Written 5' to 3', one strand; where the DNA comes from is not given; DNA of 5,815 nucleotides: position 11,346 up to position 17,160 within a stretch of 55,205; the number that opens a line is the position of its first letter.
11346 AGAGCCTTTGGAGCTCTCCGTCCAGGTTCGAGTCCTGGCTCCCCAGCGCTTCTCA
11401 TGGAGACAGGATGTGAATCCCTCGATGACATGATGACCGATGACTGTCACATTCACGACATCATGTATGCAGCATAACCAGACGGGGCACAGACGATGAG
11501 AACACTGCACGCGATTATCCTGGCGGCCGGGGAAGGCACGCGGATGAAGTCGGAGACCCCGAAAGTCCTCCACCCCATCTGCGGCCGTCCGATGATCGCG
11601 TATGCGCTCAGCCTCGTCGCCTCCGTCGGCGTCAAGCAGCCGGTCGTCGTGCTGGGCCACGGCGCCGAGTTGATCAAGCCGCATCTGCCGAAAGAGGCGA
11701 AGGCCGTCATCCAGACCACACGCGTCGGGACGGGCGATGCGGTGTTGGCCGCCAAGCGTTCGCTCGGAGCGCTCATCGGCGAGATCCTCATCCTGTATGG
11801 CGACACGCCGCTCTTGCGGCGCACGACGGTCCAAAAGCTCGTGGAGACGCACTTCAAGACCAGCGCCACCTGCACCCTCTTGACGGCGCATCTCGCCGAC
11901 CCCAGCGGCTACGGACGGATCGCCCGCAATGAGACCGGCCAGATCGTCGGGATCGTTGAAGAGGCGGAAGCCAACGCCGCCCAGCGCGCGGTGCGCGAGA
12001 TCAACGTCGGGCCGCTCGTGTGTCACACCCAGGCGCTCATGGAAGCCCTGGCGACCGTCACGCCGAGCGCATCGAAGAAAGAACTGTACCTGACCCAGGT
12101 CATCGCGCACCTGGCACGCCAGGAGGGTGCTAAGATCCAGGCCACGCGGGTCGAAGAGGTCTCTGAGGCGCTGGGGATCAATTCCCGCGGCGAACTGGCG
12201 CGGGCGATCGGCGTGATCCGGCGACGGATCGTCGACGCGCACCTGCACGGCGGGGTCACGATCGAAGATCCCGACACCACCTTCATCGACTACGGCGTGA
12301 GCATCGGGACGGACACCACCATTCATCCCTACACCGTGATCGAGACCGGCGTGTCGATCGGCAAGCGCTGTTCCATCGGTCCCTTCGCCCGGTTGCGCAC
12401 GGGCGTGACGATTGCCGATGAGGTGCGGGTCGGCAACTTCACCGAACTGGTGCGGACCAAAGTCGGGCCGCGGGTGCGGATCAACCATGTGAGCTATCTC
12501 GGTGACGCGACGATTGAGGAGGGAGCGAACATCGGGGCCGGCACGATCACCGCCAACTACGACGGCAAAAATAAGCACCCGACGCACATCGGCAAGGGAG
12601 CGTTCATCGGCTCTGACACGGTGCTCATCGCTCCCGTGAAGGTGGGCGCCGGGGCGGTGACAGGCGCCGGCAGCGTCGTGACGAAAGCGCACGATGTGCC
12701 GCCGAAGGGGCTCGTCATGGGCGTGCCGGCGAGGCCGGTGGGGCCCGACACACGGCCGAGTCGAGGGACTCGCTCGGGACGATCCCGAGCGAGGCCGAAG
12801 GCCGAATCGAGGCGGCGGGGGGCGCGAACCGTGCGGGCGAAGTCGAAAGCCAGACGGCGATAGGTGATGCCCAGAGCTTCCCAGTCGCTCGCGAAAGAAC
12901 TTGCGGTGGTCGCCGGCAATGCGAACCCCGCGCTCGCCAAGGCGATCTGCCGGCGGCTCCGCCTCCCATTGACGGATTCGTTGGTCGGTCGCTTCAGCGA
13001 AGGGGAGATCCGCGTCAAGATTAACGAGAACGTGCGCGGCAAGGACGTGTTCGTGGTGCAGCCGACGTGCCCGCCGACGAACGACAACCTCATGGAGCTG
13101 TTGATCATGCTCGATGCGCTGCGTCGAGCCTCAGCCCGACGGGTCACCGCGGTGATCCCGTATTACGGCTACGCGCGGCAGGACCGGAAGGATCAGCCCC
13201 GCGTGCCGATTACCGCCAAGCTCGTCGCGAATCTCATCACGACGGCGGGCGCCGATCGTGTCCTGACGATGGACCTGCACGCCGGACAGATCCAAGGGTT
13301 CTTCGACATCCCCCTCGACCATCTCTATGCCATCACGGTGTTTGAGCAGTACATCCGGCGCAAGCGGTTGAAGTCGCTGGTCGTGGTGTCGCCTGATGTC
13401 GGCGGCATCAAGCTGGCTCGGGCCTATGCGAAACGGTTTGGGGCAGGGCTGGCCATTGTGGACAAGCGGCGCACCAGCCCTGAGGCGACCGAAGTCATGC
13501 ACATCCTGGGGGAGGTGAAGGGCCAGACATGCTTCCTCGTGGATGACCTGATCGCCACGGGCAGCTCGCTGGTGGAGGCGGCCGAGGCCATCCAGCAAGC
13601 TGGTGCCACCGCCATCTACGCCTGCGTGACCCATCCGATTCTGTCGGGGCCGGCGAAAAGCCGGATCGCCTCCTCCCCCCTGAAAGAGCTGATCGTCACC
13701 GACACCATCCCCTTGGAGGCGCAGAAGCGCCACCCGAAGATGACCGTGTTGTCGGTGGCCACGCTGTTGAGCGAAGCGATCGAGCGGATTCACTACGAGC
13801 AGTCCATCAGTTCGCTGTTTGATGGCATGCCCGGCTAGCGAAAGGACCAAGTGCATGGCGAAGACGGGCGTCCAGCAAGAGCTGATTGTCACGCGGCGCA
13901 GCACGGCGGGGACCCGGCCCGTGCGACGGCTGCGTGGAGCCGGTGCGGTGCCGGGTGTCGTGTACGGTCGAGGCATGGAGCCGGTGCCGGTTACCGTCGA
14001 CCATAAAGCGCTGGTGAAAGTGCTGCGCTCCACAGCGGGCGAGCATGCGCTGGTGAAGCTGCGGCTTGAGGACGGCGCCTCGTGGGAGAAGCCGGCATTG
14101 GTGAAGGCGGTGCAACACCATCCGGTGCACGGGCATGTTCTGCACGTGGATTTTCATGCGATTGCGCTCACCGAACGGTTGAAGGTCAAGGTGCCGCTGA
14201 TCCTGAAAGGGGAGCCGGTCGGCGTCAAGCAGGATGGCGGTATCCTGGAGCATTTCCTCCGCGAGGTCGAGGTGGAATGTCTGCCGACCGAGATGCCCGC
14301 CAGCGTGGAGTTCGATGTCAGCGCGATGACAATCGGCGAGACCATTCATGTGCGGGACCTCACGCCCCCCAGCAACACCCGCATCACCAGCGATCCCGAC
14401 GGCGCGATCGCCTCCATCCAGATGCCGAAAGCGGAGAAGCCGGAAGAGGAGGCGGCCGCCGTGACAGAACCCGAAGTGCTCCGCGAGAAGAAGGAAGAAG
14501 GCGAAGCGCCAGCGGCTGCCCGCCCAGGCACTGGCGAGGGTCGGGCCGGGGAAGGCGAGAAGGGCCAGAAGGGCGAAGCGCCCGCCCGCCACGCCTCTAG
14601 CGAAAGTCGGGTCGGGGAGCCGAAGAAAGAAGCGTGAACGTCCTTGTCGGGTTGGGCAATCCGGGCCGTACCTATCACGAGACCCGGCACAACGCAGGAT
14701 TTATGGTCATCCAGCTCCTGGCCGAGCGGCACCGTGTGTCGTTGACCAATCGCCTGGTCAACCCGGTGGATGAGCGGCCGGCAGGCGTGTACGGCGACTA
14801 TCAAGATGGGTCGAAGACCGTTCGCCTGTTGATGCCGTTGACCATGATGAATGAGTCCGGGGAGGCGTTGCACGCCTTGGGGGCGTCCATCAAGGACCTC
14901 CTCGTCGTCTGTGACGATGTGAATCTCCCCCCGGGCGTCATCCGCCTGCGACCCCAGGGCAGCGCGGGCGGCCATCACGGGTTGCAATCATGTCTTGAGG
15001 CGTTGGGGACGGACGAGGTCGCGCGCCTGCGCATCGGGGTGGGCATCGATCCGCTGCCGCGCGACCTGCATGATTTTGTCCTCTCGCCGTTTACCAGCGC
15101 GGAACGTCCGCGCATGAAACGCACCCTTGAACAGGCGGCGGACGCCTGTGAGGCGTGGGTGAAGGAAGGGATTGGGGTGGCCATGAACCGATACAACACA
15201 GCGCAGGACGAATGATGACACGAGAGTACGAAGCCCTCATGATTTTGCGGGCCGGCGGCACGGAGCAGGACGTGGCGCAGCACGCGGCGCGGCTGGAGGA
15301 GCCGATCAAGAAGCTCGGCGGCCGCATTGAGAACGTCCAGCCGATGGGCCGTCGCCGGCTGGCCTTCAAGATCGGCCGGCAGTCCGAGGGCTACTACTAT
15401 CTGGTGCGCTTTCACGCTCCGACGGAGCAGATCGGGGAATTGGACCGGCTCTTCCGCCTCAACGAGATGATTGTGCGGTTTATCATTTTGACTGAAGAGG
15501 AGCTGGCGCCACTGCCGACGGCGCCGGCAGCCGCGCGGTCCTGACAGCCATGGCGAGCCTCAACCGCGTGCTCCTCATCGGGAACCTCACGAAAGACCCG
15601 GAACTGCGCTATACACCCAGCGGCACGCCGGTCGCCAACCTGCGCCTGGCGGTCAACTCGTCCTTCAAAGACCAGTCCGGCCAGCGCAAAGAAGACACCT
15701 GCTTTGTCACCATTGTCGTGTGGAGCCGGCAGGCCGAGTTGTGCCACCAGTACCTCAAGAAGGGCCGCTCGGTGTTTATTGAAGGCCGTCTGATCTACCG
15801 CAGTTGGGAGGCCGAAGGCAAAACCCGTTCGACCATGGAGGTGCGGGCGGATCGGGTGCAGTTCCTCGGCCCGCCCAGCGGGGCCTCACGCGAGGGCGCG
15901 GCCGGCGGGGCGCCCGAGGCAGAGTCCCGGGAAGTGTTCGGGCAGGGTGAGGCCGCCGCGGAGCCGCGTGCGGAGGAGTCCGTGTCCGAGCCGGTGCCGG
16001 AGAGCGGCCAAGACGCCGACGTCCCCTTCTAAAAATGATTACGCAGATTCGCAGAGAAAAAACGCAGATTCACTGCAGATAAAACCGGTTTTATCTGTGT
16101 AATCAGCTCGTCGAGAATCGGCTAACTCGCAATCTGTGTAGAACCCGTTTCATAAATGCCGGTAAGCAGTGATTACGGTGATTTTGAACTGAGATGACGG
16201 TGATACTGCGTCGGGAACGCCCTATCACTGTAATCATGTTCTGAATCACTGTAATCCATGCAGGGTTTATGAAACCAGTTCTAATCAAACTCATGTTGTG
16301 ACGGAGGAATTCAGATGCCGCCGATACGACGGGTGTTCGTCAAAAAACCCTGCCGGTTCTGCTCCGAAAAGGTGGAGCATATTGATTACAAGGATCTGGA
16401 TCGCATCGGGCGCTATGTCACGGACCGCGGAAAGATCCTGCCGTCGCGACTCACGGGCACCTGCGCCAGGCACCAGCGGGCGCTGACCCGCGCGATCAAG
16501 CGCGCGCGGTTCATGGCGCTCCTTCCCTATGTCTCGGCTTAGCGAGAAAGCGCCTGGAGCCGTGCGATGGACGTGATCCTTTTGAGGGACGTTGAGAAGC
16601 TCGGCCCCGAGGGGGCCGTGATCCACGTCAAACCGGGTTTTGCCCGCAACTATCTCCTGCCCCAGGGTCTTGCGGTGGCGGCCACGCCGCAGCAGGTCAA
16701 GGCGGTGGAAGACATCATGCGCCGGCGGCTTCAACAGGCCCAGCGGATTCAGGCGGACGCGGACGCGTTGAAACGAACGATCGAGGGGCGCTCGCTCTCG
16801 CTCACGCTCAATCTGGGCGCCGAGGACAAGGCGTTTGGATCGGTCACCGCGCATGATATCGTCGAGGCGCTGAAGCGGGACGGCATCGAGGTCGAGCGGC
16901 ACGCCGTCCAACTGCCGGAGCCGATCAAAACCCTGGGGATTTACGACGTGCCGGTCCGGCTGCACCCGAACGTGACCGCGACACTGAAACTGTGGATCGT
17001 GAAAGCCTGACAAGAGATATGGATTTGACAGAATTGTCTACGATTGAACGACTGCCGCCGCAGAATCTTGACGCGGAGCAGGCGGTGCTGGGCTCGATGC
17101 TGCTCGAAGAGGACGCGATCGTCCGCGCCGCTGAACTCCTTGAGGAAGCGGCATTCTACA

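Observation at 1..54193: Hairpins with tandem-heptamer arms at most gene boundaries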

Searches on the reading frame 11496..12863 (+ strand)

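Call 47: search_protein_families(library=pfam, proteins=[window:11496-12863:+], max_evalue=0.00001)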
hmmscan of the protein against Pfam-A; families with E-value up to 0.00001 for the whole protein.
window:11496-12863:+ (455 aa): 6 families
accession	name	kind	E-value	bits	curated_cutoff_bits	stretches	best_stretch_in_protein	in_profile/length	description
PF00132.30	Hexapep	-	2.5e-22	78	27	3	267-301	1-35/36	Bacterial transferase hexapeptide (six repeats)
PF12804.13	NTP_transf_3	-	3.2e-17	63.6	27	1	6-127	1-119/160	MobA-like NTP transferase domain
PF00483.29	NTP_transferase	-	3e-14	53.6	21.2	1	6-203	2-206/245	Nucleotidyl transferase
PF14602.12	Hexapep_2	-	3e-09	36.9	27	1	362-397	1-34/34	Hexapeptide repeat of succinyl-transferase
PF01128.25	IspD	-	1.3e-07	32.1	27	1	5-127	2-124/221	2-C-methyl-D-erythritol 4-phosphate cytidylyltransferase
PF25084.1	LbH_EIF2B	-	1.5e-07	31.8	54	1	262-347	16-94/105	EIF2B subunit epsilon LbH domain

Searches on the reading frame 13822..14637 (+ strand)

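Call 47: search_protein_families(library=pfam, proteins=[window:13822-14637:+], max_evalue=0.00001)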
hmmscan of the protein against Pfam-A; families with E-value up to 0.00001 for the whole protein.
window:13822-14637:+ (271 aa): 2 families
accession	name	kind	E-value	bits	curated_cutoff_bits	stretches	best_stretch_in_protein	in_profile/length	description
PF14693.11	Ribosomal_TL5_C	-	2.8e-27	95.3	27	1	120-203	2-84/84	Ribosomal protein TL5, C-terminal domain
PF01386.24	Ribosomal_L25p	-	1.1e-23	83.9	23.6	1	23-111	3-82/82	Ribosomal L25p family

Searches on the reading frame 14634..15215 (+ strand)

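Call 47: search_protein_families(library=pfam, proteins=[window:14634-15215:+], max_evalue=0.00001)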
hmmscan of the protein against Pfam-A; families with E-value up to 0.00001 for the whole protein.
window:14634-15215:+ (193 aa): 1 family
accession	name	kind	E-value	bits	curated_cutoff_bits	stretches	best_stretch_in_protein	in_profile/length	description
PF01195.25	Pept_tRNA_hydro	-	1.7e-53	181.6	27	1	4-188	2-183/183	Peptidyl-tRNA hydrolase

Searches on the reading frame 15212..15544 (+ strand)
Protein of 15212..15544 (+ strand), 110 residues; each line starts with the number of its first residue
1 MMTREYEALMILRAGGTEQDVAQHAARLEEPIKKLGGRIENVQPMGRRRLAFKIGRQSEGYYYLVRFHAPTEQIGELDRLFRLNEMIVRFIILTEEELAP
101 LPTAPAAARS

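Call 47: search_protein_families(library=pfam, proteins=[window:15212-15544:+], max_evalue=0.00001)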
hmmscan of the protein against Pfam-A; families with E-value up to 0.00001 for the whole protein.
window:15212-15544:+ (110 aa): 1 family
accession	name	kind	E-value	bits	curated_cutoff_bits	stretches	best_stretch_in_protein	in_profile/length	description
PF01250.22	Ribosomal_S6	-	1.7e-23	83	27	1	5-93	1-89/90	Ribosomal protein S6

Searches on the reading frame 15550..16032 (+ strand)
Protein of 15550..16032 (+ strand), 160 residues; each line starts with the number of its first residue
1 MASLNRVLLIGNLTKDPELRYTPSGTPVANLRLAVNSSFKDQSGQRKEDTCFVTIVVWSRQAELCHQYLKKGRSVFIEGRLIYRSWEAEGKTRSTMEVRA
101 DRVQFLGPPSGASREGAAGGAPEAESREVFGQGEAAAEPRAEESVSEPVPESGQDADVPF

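Call 47: search_protein_families(library=pfam, proteins=[window:15550-16032:+], max_evalue=0.00001)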
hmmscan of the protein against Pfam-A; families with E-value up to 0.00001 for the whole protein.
window:15550-16032:+ (160 aa): 2 families
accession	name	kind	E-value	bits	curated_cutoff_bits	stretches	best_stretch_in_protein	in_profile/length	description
PF00436.31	SSB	-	1.9e-36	124.7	26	1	4-106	1-104/104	Single-strand binding protein family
PF22657.2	SSB_1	-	1e-07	32.5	27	1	5-84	1-78/91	Another single-strand binding protein family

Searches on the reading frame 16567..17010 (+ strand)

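Call 47: search_protein_families(library=pfam, proteins=[window:16567-17010:+], max_evalue=0.00001)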
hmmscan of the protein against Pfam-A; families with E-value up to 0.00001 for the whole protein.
window:16567-17010:+ (147 aa): 2 families
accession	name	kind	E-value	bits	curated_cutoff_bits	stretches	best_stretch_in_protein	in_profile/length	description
PF03948.19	Ribosomal_L9_C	-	6e-26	91.2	23.2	1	63-145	1-85/86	Ribosomal protein L9, C-terminal domain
PF01281.25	Ribosomal_L9_N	-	1.8e-21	75.8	20.7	1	1-46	1-46/47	Ribosomal protein L9, N-terminal domain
